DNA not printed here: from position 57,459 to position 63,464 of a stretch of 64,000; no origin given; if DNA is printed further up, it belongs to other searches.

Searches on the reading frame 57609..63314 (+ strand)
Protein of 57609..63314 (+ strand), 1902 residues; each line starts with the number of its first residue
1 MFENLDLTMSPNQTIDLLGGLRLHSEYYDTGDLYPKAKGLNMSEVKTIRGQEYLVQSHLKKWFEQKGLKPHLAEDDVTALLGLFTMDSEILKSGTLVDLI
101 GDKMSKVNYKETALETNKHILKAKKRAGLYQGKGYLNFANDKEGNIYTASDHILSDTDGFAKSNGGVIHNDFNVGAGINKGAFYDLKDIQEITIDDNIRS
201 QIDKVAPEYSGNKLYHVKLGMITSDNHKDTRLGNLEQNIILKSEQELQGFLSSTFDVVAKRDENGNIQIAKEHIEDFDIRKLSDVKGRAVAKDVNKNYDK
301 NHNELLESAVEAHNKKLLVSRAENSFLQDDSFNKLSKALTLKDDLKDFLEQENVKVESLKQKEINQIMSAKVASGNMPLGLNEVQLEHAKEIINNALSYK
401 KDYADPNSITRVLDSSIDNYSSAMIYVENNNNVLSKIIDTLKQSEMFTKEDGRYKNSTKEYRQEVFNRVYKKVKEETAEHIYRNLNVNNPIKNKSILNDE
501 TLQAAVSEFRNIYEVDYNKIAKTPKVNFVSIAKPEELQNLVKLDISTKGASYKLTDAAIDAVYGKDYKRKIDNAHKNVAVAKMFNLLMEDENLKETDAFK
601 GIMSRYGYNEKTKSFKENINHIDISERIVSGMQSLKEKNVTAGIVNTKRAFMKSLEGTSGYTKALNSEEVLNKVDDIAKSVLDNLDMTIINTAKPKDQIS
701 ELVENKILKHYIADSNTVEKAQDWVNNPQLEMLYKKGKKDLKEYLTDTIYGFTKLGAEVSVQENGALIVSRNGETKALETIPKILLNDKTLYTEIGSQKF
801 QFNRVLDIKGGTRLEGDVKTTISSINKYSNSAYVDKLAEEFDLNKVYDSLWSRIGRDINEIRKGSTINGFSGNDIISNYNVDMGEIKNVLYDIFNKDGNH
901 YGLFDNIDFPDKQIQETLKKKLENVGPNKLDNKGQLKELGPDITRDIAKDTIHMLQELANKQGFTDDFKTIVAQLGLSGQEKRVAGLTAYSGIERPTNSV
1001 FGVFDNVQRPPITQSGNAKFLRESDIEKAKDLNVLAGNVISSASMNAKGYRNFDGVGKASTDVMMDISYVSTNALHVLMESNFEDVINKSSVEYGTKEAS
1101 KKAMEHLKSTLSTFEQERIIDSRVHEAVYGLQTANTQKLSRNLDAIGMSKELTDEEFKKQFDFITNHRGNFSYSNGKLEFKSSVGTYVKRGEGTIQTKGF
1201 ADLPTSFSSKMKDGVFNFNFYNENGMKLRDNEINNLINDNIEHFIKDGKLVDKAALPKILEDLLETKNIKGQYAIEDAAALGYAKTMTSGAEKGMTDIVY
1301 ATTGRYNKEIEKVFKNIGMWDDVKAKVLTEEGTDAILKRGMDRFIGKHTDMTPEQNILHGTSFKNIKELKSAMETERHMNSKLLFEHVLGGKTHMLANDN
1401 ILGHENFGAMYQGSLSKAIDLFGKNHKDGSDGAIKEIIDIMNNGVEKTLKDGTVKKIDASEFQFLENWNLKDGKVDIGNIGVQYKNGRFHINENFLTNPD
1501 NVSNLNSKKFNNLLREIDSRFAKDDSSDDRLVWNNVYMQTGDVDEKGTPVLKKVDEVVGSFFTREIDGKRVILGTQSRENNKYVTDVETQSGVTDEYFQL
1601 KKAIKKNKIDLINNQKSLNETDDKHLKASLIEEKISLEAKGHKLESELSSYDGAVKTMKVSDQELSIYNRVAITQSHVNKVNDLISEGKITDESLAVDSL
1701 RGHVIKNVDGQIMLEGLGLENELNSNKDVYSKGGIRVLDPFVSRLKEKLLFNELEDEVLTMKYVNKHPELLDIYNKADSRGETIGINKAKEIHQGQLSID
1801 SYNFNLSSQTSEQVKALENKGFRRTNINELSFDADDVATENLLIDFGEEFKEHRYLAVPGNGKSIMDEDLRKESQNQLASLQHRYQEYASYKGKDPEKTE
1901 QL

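Call 9: search_protein_families(library=phrogs, max_evalue=0.01, proteins=[window:57609-63314:+])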
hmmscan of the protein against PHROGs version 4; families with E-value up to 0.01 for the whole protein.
window:57609-63314:+ (1902 aa): 0 families

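Call 10: search_protein_families(library=pfam, max_evalue=0.1, proteins=[window:57609-63314:+])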
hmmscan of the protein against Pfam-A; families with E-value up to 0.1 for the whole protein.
window:57609-63314:+ (1902 aa): 1 family
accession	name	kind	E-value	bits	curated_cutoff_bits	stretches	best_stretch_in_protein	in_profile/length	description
PF22325.2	CR4_N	-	0.081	13.5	27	0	444-478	13-47/80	Interferon-gamma receptor, N-terminal domain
